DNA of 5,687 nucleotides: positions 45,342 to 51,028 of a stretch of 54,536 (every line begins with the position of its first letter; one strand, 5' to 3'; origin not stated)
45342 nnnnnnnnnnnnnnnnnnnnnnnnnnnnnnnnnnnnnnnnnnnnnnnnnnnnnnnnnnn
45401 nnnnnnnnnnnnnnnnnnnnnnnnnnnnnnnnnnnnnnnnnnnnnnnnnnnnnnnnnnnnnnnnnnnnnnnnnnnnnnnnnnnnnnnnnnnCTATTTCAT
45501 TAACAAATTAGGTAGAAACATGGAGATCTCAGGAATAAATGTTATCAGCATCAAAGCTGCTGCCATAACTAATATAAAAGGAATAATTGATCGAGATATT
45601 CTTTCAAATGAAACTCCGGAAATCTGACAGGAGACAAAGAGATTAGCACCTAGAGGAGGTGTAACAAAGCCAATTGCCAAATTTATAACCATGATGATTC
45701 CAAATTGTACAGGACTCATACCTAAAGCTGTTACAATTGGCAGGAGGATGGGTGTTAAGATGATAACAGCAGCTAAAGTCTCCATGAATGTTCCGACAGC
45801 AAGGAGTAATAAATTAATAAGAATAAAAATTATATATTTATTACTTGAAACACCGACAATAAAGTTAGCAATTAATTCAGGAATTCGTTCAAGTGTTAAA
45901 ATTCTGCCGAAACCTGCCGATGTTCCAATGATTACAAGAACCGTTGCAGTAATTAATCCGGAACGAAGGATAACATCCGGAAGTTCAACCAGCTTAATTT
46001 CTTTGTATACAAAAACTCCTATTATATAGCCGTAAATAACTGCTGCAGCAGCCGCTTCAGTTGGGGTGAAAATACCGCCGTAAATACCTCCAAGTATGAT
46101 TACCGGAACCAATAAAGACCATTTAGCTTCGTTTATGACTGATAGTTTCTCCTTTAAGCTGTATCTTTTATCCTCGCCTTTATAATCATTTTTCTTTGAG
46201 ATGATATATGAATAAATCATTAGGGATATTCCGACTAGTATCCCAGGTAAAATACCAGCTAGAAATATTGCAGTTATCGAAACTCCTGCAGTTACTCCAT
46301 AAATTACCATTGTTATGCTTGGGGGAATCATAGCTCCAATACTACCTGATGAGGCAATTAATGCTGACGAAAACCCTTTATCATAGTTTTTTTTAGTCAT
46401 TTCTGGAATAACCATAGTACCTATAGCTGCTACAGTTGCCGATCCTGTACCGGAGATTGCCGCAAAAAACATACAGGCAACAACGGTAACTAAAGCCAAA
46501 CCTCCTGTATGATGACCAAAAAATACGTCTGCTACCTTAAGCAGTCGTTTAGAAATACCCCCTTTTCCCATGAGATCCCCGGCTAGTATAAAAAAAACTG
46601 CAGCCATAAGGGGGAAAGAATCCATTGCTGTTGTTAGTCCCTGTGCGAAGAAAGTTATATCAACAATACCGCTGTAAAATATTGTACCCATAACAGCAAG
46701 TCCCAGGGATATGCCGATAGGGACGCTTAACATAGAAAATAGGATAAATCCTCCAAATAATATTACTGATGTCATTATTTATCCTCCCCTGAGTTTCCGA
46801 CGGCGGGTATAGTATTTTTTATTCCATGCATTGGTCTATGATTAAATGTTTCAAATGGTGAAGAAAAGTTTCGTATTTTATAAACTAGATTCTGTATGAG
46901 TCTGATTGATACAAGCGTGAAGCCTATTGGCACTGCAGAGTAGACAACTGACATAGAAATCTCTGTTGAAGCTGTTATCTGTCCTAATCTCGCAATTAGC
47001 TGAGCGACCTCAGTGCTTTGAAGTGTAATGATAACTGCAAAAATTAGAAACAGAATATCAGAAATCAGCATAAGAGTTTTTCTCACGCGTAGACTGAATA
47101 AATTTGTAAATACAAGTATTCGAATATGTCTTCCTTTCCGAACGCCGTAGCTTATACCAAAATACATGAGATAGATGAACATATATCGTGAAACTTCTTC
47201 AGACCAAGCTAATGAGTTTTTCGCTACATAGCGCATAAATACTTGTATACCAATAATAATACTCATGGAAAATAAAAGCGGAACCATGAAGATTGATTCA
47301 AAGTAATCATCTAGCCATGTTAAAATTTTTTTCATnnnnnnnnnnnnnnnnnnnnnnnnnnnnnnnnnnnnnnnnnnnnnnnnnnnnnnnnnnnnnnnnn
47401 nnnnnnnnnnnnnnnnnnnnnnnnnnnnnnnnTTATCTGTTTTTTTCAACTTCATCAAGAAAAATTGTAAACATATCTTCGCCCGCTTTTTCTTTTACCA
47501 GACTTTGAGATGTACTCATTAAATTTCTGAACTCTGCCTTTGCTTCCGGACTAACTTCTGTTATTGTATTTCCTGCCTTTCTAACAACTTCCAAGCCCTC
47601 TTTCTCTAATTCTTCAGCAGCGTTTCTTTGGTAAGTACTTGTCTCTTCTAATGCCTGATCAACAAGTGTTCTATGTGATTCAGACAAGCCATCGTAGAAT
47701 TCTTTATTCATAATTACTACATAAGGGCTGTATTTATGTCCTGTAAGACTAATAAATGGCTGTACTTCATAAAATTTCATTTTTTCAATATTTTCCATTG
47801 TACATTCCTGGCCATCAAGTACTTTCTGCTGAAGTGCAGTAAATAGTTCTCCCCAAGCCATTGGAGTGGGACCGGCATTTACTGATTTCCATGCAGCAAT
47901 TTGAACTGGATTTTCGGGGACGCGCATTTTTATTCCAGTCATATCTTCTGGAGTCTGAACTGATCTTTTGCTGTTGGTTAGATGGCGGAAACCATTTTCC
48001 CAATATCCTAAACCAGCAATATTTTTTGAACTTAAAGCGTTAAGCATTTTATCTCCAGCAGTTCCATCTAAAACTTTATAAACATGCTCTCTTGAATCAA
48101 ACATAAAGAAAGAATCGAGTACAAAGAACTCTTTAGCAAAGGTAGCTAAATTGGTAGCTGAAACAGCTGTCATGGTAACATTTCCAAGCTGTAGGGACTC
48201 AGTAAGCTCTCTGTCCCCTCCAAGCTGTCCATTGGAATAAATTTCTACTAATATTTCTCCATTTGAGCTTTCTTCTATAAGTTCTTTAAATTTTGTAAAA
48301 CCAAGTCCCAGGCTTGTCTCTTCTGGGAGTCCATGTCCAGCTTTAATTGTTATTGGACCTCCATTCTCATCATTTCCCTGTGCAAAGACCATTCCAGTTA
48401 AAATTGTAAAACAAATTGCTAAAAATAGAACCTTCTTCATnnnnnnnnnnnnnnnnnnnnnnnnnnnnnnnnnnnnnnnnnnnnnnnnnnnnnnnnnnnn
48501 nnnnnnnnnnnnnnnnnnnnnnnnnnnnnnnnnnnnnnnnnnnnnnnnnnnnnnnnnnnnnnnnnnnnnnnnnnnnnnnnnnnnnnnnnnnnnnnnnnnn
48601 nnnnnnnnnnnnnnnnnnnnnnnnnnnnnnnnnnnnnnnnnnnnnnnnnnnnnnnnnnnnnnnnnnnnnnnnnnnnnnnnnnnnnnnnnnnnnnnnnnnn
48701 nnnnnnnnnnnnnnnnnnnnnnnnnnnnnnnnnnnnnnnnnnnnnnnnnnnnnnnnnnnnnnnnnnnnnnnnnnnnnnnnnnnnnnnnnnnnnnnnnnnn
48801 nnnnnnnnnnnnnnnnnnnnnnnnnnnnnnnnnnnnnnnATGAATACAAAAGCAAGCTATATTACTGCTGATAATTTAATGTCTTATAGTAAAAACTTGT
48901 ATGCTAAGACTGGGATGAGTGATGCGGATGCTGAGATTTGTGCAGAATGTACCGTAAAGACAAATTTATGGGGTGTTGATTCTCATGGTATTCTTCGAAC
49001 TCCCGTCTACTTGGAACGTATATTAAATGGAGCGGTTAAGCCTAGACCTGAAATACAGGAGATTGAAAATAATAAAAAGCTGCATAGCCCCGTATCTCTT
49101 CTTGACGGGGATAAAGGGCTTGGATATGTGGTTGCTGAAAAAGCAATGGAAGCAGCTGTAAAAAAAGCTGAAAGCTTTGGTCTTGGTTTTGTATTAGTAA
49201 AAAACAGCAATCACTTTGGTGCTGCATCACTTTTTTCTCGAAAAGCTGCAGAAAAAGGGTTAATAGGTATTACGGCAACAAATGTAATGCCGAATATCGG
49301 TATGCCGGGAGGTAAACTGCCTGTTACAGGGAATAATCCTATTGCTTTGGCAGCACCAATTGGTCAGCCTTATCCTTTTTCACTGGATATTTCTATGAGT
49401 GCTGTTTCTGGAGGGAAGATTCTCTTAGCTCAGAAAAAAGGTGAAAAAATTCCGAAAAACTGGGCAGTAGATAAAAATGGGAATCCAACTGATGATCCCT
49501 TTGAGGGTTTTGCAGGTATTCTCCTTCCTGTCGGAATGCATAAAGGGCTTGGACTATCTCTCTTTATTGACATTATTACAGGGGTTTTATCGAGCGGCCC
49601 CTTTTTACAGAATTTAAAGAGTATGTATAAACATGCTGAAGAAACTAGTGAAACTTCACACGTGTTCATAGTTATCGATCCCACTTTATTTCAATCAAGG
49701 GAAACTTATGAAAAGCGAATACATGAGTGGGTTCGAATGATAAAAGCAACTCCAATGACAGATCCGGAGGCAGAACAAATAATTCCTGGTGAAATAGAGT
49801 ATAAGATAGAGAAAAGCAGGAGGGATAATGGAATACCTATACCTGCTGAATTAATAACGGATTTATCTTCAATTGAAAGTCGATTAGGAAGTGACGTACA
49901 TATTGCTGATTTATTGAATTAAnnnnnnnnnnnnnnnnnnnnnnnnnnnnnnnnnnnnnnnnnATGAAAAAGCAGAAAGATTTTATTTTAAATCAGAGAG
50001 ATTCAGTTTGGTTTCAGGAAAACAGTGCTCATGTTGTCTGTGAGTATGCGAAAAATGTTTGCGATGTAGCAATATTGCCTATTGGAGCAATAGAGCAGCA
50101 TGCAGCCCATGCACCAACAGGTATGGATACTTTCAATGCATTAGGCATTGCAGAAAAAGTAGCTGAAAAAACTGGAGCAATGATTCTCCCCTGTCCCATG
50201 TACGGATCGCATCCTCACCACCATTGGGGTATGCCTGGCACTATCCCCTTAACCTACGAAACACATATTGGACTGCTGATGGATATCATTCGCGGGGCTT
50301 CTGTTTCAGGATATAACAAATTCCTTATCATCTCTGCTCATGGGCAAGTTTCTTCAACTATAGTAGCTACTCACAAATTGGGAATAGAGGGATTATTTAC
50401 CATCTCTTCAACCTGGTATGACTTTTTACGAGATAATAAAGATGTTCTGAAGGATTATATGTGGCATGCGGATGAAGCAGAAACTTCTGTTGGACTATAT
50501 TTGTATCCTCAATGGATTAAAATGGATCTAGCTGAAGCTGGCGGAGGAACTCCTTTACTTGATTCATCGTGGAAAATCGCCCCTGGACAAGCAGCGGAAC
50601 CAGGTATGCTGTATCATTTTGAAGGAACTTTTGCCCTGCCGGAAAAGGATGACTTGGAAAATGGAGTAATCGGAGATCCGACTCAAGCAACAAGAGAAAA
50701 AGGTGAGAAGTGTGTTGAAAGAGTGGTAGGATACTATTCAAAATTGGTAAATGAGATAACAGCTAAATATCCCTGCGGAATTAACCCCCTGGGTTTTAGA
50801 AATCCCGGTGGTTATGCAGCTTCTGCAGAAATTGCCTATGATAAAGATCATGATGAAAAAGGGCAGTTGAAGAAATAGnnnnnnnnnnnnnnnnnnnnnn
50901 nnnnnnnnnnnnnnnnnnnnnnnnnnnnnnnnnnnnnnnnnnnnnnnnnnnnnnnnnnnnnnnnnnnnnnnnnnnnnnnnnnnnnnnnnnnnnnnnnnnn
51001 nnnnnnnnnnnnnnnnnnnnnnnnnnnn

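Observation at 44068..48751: One 12-bp palindrome sits just after the -10 box of three promoters around a TRAP/catabolic cluster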

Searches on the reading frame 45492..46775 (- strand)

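Call 6: search_protein_families(library=pfam, proteins=[window:45492-46775:-])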
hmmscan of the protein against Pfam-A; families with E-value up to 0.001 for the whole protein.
window:45492-46775:- (427 aa): 1 family
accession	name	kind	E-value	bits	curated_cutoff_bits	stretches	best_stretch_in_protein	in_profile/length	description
PF06808.19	DctM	-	2.8e-115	385.9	23.8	1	7-417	1-413/413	Tripartite ATP-independent periplasmic transporter, DctM component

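Call 7: search_protein_families(library=ncbifam, proteins=[window:45492-46775:-])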
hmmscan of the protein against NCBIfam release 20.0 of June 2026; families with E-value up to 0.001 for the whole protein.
window:45492-46775:- (427 aa): 3 families
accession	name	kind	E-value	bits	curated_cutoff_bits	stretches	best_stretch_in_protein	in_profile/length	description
TIGR00786.1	dctM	subfamily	2e-128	428.6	268.45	1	18-422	2-405/405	TRAP transporter large permease subunit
NF011634.1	PRK15060.1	equivalog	1.9e-81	274.3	800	1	3-418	3-417/425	2,3-diketo-L-gulonate TRAP transporter large permease YiaN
TIGR02123.1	TRAP_fused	subfamily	3.1e-19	69.1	320.65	1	59-412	171-538/615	TRAP transporter fused permease subunit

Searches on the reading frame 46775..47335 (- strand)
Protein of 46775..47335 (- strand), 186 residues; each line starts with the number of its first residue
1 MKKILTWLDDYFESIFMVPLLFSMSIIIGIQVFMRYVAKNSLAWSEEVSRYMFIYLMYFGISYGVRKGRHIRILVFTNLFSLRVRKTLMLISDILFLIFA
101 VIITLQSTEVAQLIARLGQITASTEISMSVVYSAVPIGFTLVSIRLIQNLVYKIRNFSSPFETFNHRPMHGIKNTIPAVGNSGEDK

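Call 6: search_protein_families(library=pfam, proteins=[window:46775-47335:-])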
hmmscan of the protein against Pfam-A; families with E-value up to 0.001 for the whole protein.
window:46775-47335:- (186 aa): 1 family
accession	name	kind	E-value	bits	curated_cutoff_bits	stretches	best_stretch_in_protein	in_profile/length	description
PF04290.18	DctQ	-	2e-33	115.5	28.3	1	24-155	1-131/132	Tripartite ATP-independent periplasmic transporters, DctQ component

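Call 7: search_protein_families(library=ncbifam, proteins=[window:46775-47335:-])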
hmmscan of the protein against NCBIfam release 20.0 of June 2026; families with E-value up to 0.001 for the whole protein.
window:46775-47335:- (186 aa): 1 family
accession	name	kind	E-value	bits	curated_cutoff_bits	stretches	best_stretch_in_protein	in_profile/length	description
NF007374.1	PRK09877.1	equivalog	4.2e-06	27.2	260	1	13-145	6-138/157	2,3-diketo-L-gulonate TRAP transporter small permease YiaM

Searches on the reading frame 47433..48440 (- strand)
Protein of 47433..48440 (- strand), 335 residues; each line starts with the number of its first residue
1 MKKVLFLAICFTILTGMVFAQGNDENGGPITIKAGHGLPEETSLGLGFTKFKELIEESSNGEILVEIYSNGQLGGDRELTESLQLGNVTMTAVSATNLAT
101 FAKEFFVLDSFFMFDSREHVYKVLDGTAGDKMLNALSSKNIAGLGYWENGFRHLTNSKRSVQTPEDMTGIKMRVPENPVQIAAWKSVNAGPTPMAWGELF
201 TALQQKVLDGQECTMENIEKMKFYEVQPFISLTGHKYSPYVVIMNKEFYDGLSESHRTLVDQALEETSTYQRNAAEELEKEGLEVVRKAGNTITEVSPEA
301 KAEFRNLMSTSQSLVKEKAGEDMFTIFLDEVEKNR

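Call 6: search_protein_families(library=pfam, proteins=[window:47433-48440:-])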
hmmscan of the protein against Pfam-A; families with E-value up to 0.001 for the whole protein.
window:47433-48440:- (335 aa): 1 family
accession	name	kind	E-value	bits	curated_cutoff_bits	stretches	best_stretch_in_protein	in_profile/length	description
PF03480.18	DctP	-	8.4e-89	298.1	23.4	1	35-309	2-276/286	Bacterial extracellular solute-binding protein, family 7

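Call 7: search_protein_families(library=ncbifam, proteins=[window:47433-48440:-])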
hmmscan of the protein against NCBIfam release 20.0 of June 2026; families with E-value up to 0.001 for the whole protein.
window:47433-48440:- (335 aa): 2 families
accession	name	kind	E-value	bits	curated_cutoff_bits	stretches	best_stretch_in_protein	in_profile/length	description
TIGR00787.1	dctP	subfamily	1.1e-76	257.7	175.05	1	35-289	2-256/257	DctP family TRAP transporter solute-binding subunit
NF037995.1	TRAP_S1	subfamily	6e-69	232.4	50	1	33-304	1-271/271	TRAP transporter substrate-binding protein DctP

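Call 28: search_solved_structures(query=window:47433-48440:-, max_evalue=1e-20)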
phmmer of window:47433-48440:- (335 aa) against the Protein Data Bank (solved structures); distinct sequences matched with E-value up to 1e-20: 74 (the best 60 are shown).
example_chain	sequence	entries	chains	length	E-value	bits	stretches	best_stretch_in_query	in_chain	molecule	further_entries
7bbr_A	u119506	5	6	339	6.3e-64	219.2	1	14-333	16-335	Putative TRAP transporter solute receptor DctP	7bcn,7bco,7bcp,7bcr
4p47_A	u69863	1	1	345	1.6e-59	204.7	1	46-309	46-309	TRAP dicarboxylate transporter, DctP subunit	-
4nq8_A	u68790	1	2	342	4.8e-55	190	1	29-300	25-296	Putative periplasmic substrate-binding transport protein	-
4pdd_A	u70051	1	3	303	2.4e-54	187.8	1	32-296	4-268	TRAP dicarboxylate transporter, DctP subunit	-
4pdh_A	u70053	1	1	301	3e-54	187.4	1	35-296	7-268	TRAP dicarboxylate transporter, DctP subunit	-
8t9t_A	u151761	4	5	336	2.1e-52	181.3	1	20-304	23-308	Isethionate-binding periplasmic protein DctP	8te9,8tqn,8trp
4p9k_A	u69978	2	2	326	1.1e-51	179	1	39-297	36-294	TRAP dicarboxylate transporter, DctP subunit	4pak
4o94_A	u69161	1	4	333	2.2e-49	171.4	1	28-324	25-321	TRAP dicarboxylate transporter DctP subunit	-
4ovs_A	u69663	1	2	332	6.4e-49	169.9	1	29-324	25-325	TRAP dicarboxylate transporter, DctP subunit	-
9dsy_A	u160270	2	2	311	4.8e-48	167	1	28-322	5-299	C4-dicarboxylate-binding periplasmic protein DctP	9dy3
4xeq_A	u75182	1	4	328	8.9e-46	159.6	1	50-305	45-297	TRAP dicarboxylate transporter, DctP subunit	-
4mx6_A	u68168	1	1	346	1.9e-45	158.5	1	15-324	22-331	TRAP-type C4-dicarboxylate:H+ symport system substrate-binding component DctP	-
4o7m_A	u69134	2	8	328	3.9e-44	154.2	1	28-324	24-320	TRAP dicarboxylate transporter, DctP subunit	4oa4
9dtl_A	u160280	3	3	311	2.8e-41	144.8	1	28-323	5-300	C4-dicarboxylate-binding periplasmic protein | C4-dicarboxylate-binding protein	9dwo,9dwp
9ht3_A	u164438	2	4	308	4.1e-41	144.3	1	29-323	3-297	Probable C4-dicarboxylate-binding periplasmic protein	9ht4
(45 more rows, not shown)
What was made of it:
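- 45492..48440 (-): TRAP transporter operon: dctP (47433-48440), dctQ (46775-47335), dctM (45492-46775). The closest solved binding protein is 7bbr (call 28).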

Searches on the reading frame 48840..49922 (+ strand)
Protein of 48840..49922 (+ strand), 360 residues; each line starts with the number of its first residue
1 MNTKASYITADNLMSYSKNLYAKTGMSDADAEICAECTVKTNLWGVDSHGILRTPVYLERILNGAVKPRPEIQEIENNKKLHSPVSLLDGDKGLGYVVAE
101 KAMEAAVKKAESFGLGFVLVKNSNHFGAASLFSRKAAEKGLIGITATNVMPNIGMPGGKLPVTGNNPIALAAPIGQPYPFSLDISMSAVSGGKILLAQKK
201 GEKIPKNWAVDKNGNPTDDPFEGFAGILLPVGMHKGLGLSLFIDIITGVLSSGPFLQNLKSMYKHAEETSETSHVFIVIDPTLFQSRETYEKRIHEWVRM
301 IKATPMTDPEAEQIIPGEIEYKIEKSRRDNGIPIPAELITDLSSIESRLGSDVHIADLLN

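Call 6: search_protein_families(library=pfam, proteins=[window:48840-49922:+])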
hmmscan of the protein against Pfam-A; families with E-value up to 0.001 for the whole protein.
window:48840-49922:+ (360 aa): 1 family
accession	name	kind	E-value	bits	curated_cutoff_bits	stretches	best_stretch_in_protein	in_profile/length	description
PF02615.19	Ldh_2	-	1.1e-108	363.7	38.8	1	8-342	1-332/333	Malate/L-lactate dehydrogenase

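Call 7: search_protein_families(library=ncbifam, proteins=[window:48840-49922:+])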
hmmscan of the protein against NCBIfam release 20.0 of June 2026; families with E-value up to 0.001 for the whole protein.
window:48840-49922:+ (360 aa): 5 families
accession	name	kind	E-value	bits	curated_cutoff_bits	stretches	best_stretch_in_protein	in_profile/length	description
NF040650.1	sulfolac_dhydr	equivalog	7.5e-80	268.7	500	1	8-353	3-337/339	L-sulfolactate dehydrogenase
NF011599.0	PRK15025.1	equivalog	2e-63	214.6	356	1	8-344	3-333/349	ureidoglycolate dehydrogenase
TIGR03175.1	AllD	equivalog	3.2e-58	197.5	496.2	1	8-342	3-331/349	ureidoglycolate dehydrogenase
NF007504.0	PRK10098.1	equivalog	2.3e-53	181.2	336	1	5-350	4-345/360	malate/lactate/ureidoglycolate dehydrogenase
NF009750.0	PRK13260.1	equivalog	3.4e-50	171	316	1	8-339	3-326/332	3-dehydro-L-gulonate 2-dehydrogenase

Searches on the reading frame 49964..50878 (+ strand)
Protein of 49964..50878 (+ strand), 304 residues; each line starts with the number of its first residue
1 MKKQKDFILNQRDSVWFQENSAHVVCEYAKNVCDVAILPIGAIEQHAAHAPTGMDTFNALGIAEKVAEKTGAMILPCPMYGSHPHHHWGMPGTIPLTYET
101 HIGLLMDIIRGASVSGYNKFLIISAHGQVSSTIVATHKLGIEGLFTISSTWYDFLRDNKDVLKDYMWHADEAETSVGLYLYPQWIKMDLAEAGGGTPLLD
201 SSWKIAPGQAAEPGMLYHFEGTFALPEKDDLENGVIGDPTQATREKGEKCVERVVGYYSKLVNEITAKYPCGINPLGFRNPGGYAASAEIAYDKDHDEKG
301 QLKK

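Call 6: search_protein_families(library=pfam, proteins=[window:49964-50878:+])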
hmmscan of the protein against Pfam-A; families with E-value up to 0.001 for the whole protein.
window:49964-50878:+ (304 aa): 1 family
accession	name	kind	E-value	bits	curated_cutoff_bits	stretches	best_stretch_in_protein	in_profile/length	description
PF02633.19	Creatininase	-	5.5e-49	167.2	31.3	1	30-261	12-237/238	Creatinine amidohydrolase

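Call 7: search_protein_families(library=ncbifam, proteins=[window:49964-50878:+])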
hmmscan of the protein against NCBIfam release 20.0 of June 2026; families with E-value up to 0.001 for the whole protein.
window:49964-50878:+ (304 aa): 3 families
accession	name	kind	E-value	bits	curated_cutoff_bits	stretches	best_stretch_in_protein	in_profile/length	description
NF041098.2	diketo_inos_hlase_IolN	equivalog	4.5e-47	160.6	245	1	10-275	2-275/307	3-dehydro-scyllo-inosose hydrolase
TIGR03964.1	mycofact_creat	equivalog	4.4e-22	78.8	172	1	34-198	14-170/228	mycofactocin biosynthesis peptidyl-dipeptidase MftE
TIGR04448.1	creatininase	equivalog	1.4e-21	77.3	235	1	27-259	6-239/246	creatininase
